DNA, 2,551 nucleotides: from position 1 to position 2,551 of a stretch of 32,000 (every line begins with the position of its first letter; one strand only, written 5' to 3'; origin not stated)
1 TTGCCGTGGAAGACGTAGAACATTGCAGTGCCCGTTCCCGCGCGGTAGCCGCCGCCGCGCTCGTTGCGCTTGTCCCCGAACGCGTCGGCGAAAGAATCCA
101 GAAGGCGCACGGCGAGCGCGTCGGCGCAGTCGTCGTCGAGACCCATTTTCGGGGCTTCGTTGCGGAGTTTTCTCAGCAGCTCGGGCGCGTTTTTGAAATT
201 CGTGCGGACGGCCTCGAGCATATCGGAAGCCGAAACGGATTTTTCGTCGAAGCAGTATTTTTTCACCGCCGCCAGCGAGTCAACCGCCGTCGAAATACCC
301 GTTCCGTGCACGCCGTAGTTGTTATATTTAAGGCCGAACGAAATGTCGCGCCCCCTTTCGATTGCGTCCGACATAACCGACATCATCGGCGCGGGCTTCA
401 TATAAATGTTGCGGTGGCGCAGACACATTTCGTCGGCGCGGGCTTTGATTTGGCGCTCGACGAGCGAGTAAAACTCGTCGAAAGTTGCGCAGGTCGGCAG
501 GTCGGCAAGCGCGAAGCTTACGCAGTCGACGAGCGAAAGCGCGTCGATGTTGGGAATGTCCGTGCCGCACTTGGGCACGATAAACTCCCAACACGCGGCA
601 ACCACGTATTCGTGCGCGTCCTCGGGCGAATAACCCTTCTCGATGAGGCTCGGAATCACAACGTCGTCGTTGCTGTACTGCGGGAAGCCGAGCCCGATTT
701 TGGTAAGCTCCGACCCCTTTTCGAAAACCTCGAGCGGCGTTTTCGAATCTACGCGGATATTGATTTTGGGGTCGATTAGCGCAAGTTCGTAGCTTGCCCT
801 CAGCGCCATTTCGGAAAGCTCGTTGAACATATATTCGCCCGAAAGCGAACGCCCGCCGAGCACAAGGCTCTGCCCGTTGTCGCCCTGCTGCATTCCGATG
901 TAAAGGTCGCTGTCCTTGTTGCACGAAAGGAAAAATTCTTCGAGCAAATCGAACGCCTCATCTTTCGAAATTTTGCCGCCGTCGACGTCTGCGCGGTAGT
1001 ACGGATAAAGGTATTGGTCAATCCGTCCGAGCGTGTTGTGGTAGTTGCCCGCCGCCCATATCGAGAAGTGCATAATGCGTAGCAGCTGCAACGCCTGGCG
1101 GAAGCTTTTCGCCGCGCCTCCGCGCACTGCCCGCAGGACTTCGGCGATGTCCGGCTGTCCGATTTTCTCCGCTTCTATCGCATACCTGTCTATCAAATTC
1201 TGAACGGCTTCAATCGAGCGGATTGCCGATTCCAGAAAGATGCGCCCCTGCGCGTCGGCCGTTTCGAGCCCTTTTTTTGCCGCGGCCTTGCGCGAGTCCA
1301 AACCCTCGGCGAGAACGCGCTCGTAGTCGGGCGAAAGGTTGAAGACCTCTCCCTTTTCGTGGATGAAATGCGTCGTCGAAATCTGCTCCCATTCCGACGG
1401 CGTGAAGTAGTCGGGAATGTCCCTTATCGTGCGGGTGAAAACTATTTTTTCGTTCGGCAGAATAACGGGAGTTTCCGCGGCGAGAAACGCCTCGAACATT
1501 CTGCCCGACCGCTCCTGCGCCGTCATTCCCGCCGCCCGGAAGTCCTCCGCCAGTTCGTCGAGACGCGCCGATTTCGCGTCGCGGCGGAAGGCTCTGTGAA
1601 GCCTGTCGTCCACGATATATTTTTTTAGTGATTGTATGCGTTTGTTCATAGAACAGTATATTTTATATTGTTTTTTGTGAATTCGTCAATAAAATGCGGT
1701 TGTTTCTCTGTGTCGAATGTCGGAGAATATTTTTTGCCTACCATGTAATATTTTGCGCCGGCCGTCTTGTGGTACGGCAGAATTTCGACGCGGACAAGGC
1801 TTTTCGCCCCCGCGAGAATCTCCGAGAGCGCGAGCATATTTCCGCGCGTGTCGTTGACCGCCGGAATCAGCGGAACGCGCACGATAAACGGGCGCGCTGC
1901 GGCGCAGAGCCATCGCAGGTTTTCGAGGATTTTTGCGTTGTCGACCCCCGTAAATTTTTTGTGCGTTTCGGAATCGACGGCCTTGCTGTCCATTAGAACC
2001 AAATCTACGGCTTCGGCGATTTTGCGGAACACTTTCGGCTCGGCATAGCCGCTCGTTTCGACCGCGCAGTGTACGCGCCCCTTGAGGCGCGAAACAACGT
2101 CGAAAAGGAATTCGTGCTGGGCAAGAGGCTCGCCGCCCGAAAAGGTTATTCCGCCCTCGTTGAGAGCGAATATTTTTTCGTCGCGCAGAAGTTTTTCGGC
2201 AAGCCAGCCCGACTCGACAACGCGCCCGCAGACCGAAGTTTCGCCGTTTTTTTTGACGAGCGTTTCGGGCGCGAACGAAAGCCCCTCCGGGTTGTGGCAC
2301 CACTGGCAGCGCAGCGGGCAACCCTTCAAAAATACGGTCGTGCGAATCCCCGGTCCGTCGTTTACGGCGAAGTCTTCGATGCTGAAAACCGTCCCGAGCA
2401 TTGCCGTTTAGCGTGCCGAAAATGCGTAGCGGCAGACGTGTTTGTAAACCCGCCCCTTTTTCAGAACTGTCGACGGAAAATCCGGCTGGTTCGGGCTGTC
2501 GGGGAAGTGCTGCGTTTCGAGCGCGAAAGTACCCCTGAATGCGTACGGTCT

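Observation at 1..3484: galM - short activase - glycyl radical enzyme operon: a GRE hidden from the ORF track, in an uncharacterised context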

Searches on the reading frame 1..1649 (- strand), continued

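Call 66: search_solved_structures(query=L042:4573-5535:+, max_evalue=1e-10)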
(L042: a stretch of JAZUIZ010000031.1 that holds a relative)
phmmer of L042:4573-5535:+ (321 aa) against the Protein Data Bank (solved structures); distinct sequences matched with E-value up to 1e-10: 72 (the best 60 are shown).
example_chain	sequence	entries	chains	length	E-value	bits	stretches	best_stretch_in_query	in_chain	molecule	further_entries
2ioy_A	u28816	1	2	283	4.2e-40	141.4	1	46-300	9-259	Periplasmic sugar-binding protein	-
4zjp_A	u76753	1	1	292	2.5e-35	125.7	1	41-299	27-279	Monosaccharide-transporting ATPase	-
7e7m_A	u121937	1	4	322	3.8e-35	125.1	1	7-318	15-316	D-ribose ABC transporter substrate-binding protein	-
1dbp_A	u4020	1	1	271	4.5e-34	121.6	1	45-300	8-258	D-RIBOSE-BINDING PROTEIN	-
1urp_A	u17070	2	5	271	4.8e-34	121.5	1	45-300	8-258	D-RIBOSE-BINDING PROTEIN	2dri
2gx6_A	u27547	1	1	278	4.8e-34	121.5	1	44-300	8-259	D-ribose-binding periplasmic protein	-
5dte_A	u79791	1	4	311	1.1e-33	120.4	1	40-293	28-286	Monosaccharide-transporting ATPase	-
1drk_A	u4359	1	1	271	2.3e-33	119.3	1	45-300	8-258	D-RIBOSE-BINDING PROTEIN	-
1drj_A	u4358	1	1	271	3.8e-33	118.5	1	45-300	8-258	D-RIBOSE-BINDING PROTEIN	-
1ba2_A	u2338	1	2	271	4e-33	118.5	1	45-300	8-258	D-RIBOSE-BINDING PROTEIN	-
4wut_A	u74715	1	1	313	3.8e-30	108.7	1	40-319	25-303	ABC transporter substrate binding protein (Ribose)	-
4yv7_A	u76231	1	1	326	1.6e-28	103.3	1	37-308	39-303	Periplasmic binding protein/LacI transcriptional regulator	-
2fn9_A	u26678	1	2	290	6.1e-28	101.5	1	40-300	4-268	ribose ABC transporter, periplasmic ribose-binding protein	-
2fn8_A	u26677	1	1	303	9.7e-28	100.8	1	40-300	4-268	ribose ABC transporter, periplasmic ribose-binding protein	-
4yle_A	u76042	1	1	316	3.3e-27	99.1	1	39-294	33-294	Periplasmic binding protein/LacI transcriptional regulator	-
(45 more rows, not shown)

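Call 88: search_solved_structures(query=L022:8638-11070:+, max_evalue=0.00001)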
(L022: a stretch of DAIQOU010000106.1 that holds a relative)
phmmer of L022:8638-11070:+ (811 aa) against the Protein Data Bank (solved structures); distinct sequences matched with E-value up to 0.00001: 17.
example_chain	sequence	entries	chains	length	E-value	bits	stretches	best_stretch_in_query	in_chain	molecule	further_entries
6zps_AAA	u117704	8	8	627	5.5e-27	97.8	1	255-807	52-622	MgGH51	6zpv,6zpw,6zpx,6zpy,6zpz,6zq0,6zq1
4atw_A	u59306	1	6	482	2.4e-17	65.9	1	405-546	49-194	ALPHA-L-ARABINOFURANOSIDASE DOMAIN PROTEIN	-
3s2c_A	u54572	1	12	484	2.9e-17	65.6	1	405-546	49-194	Alpha-N-arabinofuranosidase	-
3ug3_A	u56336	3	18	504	3.3e-17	65.4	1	405-546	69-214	Alpha-L-arabinofuranosidase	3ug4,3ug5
2vrk_A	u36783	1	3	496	1.3e-15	60.1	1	405-540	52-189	ALPHA-L-ARABINOFURANOSIDASE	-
6zta_A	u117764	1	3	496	1.7e-15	59.7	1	405-540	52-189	Alpha-L-arabinofuranosidase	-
2vrq_A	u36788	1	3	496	2.9e-15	59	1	405-540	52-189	ALPHA-L-ARABINOFURANOSIDASE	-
6zt8_A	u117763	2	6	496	3e-15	59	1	405-542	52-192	Alpha-L-arabinofuranosidase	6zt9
6zt6_A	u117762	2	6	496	6.3e-15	57.9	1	405-540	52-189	Alpha-L-arabinofuranosidase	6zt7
6d25_A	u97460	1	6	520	2.9e-13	52.4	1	405-540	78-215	Alpha-L-arabinosidase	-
2y2w_A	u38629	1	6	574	1.3e-12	50.3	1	405-527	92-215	ARABINOFURANOSIDASE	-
1pz3_A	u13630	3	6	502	4.9e-09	38.4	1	396-534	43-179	Alpha-L-arabinofuranosidase | Intracellular exo-alpha-(1->5)-L-arabinofuranosidase | GH51 a-l-arabinofuranosidase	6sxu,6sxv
2c7f_A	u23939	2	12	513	5.5e-09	38.2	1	371-592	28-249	ALPHA-L-ARABINOFURANOSIDASE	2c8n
5o7z_A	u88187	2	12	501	7.2e-09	37.8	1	371-592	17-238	Intracellular exo-alpha-(1->5)-L-arabinofuranosidase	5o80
1pz2_A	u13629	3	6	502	1.6e-08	36.7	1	396-527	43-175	Alpha-L-arabinofuranosidase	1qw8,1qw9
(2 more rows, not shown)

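Call 89: search_solved_structures(query=L065:12761-14668:+, max_evalue=0.00001)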
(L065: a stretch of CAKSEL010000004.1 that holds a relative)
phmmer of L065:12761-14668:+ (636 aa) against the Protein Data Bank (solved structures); distinct sequences matched with E-value up to 0.00001: 2.
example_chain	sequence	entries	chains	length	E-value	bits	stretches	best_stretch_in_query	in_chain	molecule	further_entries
7exf_B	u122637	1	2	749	2.6e-57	197.9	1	57-528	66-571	Probable galactinol--sucrose galactosyltransferase 6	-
7exg_B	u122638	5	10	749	3.2e-56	194.2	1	57-528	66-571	Probable galactinol--sucrose galactosyltransferase 6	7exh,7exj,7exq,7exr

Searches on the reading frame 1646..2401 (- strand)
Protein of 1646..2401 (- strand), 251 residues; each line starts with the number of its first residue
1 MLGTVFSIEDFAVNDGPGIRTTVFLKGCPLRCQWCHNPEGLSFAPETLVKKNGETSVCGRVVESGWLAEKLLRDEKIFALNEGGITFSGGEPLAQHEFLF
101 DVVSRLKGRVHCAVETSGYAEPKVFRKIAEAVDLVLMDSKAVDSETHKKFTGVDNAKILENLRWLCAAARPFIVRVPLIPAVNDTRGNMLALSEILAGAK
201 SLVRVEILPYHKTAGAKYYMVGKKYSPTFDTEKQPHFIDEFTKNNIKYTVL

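Call 5: search_protein_families(library=pfam, proteins=[window:1646-2401:-], max_evalue=0.01)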
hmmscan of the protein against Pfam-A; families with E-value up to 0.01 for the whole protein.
window:1646-2401:- (251 aa): 2 families
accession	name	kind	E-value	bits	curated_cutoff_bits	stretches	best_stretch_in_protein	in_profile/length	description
PF04055.27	Radical_SAM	-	2.8e-16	60.6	29.5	1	24-185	3-157/166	Radical SAM superfamily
PF13353.11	Fer4_12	-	3.2e-15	57.1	22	1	15-156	2-134/137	4Fe-4S single cluster domain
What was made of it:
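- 1646..2401 (-): 251-aa radical-SAM GRE-activating enzyme, short form without the ferredoxin-like two-cluster insert. Radical_SAM and Fer4_12 (call 5).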

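Call 6: search_protein_families(library=ncbifam, proteins=[window:1646-2401:-], max_evalue=0.01)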
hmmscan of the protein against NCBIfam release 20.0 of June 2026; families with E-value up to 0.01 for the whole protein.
window:1646-2401:- (251 aa): 26 families (the best 25 are shown)
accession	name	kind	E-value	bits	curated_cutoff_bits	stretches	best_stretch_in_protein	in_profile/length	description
TIGR02494.1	PFLE_PFLC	subfamily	2.1e-70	237.3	174.35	2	56-233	98-277/293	glycyl-radical enzyme activating protein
NF043069.1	T4HPD_activ_SAM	equivalog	3.5e-64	217.1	425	2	55-242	97-289/299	trans-4-hydroxy-L-proline dehydratase activase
NF048010.1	SfplDhtActHpsHDes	equivalog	4.2e-62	209.6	430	2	71-236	121-289/298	(2S)-3-sulfopropanediol dehydratase activating enzyme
NF033717.2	HPDL_rSAM_activ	equivalog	2.2e-56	191.4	420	2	65-241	115-292/311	4-hydroxyphenylacetate decarboxylase activase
TIGR04395.1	cutC_activ_rSAM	equivalog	8.5e-56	189.5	360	2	71-228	119-280/309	choline TMA-lyase-activating enzyme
NF033719.1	ind_deCO2_activ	equivalog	8.4e-54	182.9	425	2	67-226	116-274/302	indoleacetate decarboxylase activase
TIGR02493.1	PFLA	equivalog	2.7e-51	174.2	231.75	1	5-226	2-213/235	pyruvate formate-lyase-activating protein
NF048008.1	SfplDhtActHpfHKleb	equivalog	1.6e-47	162.4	500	2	69-226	114-274/308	(2S)-3-sulfopropanediol dehydratase activating enzyme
NF007483.0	PRK10076.1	equivalog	4.8e-44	150.7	326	2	58-226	94-262/292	[formate-C-acetyltransferase]-activating enzyme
TIGR04003.1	rSAM_BssD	equivalog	2.2e-41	142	496.45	2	69-227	115-276/314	[benzylsuccinate synthase]-activating enzyme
NF008356.0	PRK11145.1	equivalog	1.4e-34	119.5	375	1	2-226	4-218/246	pyruvate formate lyase 1-activating protein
TIGR04041.1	activase_YjjW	hypoth_equivalog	1.5e-34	119.7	250.2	2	83-218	110-245/276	YjjW family glycine radical enzyme activase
TIGR02495.1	NrdG2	equivalog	5.1e-16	58.6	131.15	1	8-184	5-169/193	anaerobic ribonucleoside-triphosphate reductase activating protein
TIGR02491.1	NrdG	equivalog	9.2e-14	51.6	126.1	1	7-160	4-152/154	anaerobic ribonucleoside-triphosphate reductase activating protein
TIGR04349.1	rSAM_QueE_gams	hypoth_equivalog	8.5e-08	32.1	300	1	80-149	60-125/210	7-carboxy-7-deazaguanine synthase QueE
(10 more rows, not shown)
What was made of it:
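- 1646..2401 (-): TIGR02494, 237 bits against a cut-off of 174, in two stretches that skip the insert (call 6).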

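Call 8: find_encoding_contigs(protein=window:1646-2401:-, flank=10000, max_places=8)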
Protein window:1646-2401:- (251 aa): 22 contigs read that carry it; 8 places shown.
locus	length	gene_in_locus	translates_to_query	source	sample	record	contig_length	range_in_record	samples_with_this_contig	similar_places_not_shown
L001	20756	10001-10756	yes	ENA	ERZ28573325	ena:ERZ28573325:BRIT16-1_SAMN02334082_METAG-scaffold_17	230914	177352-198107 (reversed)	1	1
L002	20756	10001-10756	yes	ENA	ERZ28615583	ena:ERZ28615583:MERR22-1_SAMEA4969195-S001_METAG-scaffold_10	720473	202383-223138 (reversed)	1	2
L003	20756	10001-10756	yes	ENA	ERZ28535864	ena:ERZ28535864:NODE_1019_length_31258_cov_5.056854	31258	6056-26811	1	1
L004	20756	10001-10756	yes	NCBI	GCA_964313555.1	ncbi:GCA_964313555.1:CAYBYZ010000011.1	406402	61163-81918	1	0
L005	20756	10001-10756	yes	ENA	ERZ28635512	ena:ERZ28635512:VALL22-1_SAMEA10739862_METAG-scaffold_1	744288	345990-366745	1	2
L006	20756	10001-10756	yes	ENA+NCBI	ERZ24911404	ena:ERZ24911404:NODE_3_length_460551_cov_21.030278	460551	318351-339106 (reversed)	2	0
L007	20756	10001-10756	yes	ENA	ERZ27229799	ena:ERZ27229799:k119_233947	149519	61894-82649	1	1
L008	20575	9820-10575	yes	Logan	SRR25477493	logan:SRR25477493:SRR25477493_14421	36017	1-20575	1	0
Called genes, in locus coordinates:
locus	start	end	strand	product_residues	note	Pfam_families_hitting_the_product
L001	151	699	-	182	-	-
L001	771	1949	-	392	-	PF13304:AAA_21 (faint), PF13175:AAA_15 (weak)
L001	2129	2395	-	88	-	-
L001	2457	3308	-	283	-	-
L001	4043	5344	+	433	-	-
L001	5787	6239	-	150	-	-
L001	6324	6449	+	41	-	-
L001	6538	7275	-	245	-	-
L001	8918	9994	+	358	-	PF01263:Aldose_epim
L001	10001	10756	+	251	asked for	PF13353:Fer4_12, PF04055:Radical_SAM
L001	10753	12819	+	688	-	PF02901:PFL-like, PF01228:Gly_radical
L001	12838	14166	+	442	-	PF00083:Sugar_tr, PF07690:MFS_1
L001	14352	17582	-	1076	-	PF17132:Glyco_hydro_106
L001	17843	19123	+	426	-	PF01595:CNNM, PF00571:CBS (faint), PF03471:CorC_HlyC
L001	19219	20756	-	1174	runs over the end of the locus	PF22680:Glyco_hydro_123_N_2, PF13320:GH123_cat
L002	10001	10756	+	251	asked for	PF13353:Fer4_12, PF04055:Radical_SAM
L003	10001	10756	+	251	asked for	PF13353:Fer4_12, PF04055:Radical_SAM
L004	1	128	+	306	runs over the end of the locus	PF01545:Cation_efflux, PF16916:ZT_dimer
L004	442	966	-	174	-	PF00881:Nitroreductase, PF14512:TM1586_NiRdase, PF00881:Nitroreductase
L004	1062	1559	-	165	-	-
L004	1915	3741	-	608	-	PF02518:HATPase_c (weak), PF13589:HATPase_c_3, PF00183:HSP90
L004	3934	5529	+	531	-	PF01855:POR_N, PF02775:TPP_enzyme_C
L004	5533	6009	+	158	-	PF01558:POR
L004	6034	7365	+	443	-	PF00501:AMP-binding, PF14535:AMP-binding_C_2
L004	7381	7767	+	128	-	PF01842:ACT, PF13291:ACT_4 (faint), PF19571:ACT_8, PF22629:ACT_AHAS_ss (faint)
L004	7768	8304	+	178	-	-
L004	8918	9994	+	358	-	PF01263:Aldose_epim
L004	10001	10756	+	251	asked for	PF13353:Fer4_12, PF04055:Radical_SAM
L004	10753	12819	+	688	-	PF02901:PFL-like, PF01228:Gly_radical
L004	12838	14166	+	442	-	PF00083:Sugar_tr, PF07690:MFS_1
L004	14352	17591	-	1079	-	PF17132:Glyco_hydro_106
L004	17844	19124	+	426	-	PF01595:CNNM, PF00571:CBS (faint), PF03471:CorC_HlyC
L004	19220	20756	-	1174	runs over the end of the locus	PF22680:Glyco_hydro_123_N_2, PF13320:GH123_cat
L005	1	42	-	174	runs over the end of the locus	PF00881:Nitroreductase, PF14512:TM1586_NiRdase, PF00881:Nitroreductase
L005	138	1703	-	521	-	-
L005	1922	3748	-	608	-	PF02518:HATPase_c (weak), PF13589:HATPase_c_3, PF00183:HSP90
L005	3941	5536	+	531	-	PF01855:POR_N, PF02775:TPP_enzyme_C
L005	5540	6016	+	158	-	PF01558:POR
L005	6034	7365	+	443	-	PF00501:AMP-binding, PF14535:AMP-binding_C_2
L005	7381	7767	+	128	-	PF01842:ACT, PF13291:ACT_4 (faint), PF19571:ACT_8, PF22629:ACT_AHAS_ss (faint)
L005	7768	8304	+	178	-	-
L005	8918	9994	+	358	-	PF01263:Aldose_epim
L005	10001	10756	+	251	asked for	PF13353:Fer4_12, PF04055:Radical_SAM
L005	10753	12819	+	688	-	PF02901:PFL-like, PF01228:Gly_radical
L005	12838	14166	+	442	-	PF00083:Sugar_tr, PF07690:MFS_1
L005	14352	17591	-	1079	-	PF17132:Glyco_hydro_106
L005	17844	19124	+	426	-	PF01595:CNNM, PF00571:CBS (faint), PF03471:CorC_HlyC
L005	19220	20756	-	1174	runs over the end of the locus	PF22680:Glyco_hydro_123_N_2, PF13320:GH123_cat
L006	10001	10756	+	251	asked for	PF13353:Fer4_12, PF04055:Radical_SAM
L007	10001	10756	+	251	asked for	PF13353:Fer4_12, PF04055:Radical_SAM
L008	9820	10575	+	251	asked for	PF13353:Fer4_12, PF04055:Radical_SAM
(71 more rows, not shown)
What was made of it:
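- Tried and rejected: Rejected, because other strains have different DNA there (call 8).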

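Call 26: search_protein_families(library=ncbifam, proteins=[L001:12838-14166:+, L001:14352-17582:-], max_evalue=0.00001)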
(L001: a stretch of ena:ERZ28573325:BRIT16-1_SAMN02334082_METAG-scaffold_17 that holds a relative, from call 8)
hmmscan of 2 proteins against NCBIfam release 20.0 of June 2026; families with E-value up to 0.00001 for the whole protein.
L001:12838-14166:+ (442 aa): 15 families
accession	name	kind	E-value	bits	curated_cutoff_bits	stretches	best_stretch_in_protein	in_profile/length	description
NF007484.0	PRK10077.1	equivalog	2.4e-100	336.6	608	1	3-437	4-470/480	D-xylose transporter XylE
TIGR00879.1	SP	subfamily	3.4e-96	322.8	237.8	1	6-435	52-510/510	sugar porter family MFS transporter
NF052357.1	GlucTporGlcPStph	equivalog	4.6e-71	239.9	750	1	12-440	8-438/445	glucose transporter GlcP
TIGR00898.1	2A0119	subfamily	4.9e-37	127.9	550.75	1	45-434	122-505/506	cation transport protein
TIGR00895.1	2A0115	subfamily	1.6e-35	122.9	418.55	1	2-376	8-376/398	aromatic acid/H+ symport family MFS transporter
NF053517.1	HbztTptrPcaK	equivalog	1.2e-18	67.3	770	1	6-399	14-402/437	4-hydroxybenzoate transporter PcaK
TIGR00891.1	2A0112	subfamily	1.6e-14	53.8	552.9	1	13-376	13-366/405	sialate:H+ symport family MFS transporter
TIGR00883.1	2A0106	subfamily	7.2e-13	48.4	443.45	1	51-380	40-360/400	metabolite/H+ symporter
NF008586.0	PRK11551.1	equivalog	1.7e-11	43.7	410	1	22-375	26-345/406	3-(3-hydroxy-phenyl)propionate transporter MhpT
TIGR00880.1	2_A_01_02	superfamily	3.7e-11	43.3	131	1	57-190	7-140/141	multidrug resistance protein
NF003024.0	PRK03893.1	subfamily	7.9e-10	38.1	604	1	13-211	22-218/497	sialate:H+ symport family MFS transporter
TIGR01299.1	synapt_SV2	subfamily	2.4e-09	35.6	637.3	1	40-216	196-382/742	synaptic vesicle protein SV2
TIGR00887.1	2A0109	equivalog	7.8e-09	35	610.3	0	12-438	17-502/502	phosphate:H+ symporter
NF053813.1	MFS_TcaB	equivalog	4.3e-08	32.3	475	1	38-191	33-184/396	putative multidrug effflux MFS transporter TcaB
NF000095.1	tet_MFS_OtrB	exception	6.8e-06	24.9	999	1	21-182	36-198/563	oxytetracycline resistance efflux MFS transporter OtrB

L001:14352-17582:- (1076 aa): 2 families
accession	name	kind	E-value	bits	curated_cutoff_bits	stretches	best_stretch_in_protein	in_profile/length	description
NF045579.1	rhamnoside_JR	domain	9.1e-15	54.9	50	1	922-1004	27-111/123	glycosylhydrolase-like jelly roll fold domain-containing protein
NF049897.1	AlphaRhamBT4145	equivalog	7.2e-08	30.9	1300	0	935-999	778-841/897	alpha-L-rhamnosidase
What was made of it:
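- On Sugar porter (SP) family MFS - the operon's transporter: The best equivalog is XylE, at 336.6 against 608, so it is not an equivalog (call 26).
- The MFS passes the sugar-porter subfamily cut-off (322.8 vs 237.8) (call 26).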
